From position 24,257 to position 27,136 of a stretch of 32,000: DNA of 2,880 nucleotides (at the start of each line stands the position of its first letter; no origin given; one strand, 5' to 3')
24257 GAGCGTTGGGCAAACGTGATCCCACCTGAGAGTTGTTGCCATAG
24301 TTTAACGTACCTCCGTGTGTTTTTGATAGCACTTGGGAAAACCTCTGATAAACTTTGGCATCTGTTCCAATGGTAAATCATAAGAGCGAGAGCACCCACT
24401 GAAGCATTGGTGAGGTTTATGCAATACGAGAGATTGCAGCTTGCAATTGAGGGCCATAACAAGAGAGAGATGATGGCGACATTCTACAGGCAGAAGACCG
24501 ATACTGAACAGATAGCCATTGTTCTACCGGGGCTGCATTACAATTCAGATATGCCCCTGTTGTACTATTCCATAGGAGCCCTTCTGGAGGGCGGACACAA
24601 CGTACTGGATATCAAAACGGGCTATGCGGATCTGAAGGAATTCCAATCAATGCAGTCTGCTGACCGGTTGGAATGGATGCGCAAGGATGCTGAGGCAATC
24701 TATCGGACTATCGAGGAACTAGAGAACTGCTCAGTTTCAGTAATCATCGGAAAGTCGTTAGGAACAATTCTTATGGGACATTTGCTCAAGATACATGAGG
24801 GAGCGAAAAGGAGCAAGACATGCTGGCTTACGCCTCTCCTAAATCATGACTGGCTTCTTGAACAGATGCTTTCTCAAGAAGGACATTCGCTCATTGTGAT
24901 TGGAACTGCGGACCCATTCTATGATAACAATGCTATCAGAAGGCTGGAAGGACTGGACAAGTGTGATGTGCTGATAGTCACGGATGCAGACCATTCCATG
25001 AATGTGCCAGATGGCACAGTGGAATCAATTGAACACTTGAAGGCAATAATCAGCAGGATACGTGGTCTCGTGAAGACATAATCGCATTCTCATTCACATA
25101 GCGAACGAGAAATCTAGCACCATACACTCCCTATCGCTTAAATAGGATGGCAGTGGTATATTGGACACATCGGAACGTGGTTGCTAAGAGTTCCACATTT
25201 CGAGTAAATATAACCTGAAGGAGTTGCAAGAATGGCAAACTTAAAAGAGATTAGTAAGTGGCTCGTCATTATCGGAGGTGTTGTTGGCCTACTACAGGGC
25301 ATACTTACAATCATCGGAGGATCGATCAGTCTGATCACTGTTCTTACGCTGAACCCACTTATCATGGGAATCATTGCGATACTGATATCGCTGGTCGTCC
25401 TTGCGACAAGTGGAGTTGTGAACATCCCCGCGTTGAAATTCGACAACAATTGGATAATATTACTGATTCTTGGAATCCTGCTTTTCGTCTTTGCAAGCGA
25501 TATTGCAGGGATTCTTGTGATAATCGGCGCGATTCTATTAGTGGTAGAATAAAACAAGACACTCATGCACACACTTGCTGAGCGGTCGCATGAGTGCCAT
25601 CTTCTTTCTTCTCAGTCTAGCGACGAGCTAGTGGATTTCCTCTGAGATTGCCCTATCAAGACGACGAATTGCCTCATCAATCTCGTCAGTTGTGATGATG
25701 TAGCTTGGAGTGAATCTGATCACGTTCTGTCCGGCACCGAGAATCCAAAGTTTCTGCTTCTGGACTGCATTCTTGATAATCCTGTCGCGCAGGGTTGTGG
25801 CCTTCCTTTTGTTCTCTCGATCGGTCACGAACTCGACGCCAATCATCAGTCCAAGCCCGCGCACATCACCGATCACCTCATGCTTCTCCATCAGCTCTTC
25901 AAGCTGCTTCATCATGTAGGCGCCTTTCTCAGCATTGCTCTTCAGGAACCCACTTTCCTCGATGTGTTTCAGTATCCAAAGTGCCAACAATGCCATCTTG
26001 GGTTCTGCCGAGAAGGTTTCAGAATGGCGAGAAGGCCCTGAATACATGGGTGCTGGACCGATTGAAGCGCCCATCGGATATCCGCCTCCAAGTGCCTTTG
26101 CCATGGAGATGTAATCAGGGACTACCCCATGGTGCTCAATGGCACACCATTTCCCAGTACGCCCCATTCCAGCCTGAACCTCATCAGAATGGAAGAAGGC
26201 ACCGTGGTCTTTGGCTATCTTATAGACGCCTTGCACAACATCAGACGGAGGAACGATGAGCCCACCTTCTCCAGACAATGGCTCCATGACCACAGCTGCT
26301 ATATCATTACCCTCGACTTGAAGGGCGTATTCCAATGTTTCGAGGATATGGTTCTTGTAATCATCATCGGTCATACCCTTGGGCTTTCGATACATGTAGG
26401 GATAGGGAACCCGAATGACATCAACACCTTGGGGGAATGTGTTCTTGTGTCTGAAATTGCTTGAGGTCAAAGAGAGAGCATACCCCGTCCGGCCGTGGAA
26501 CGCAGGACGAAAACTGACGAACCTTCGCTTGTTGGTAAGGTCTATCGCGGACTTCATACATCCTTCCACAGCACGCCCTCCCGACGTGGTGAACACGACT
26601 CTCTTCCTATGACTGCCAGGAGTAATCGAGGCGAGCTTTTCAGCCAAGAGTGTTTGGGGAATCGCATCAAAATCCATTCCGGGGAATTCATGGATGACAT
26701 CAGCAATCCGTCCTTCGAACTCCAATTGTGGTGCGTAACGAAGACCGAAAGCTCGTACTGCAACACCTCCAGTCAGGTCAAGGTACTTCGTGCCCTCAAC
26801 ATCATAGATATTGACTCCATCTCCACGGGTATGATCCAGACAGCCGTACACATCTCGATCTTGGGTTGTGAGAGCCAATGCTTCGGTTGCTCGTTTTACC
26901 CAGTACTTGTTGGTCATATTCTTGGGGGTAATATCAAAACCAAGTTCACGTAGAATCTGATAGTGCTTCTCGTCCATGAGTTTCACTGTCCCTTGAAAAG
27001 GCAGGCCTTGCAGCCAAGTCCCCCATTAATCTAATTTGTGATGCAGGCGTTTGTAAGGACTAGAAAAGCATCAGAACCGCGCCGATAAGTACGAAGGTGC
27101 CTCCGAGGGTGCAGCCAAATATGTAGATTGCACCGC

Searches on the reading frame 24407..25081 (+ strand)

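Call 70: search_protein_families(library=pfam, proteins=[window:24407-25081:+], max_evalue=0.0001)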
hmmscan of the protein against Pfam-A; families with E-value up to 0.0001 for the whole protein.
window:24407-25081:+ (224 aa): 1 family
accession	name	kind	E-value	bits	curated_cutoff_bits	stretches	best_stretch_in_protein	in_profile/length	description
PF20408.4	Abhydrolase_11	-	7.7e-06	26.2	27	1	58-204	26-173/193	Alpha/beta hydrolase domain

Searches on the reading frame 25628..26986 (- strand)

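Call 70: search_protein_families(library=pfam, proteins=[window:25628-26986:-], max_evalue=0.0001)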
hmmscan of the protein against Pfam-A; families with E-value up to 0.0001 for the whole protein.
window:25628-26986:- (452 aa): 1 family
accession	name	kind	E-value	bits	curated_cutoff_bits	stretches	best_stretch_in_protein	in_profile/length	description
PF00202.27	Aminotran_3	-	1.3e-89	301.1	30.5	1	50-447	11-403/403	Aminotransferase class-III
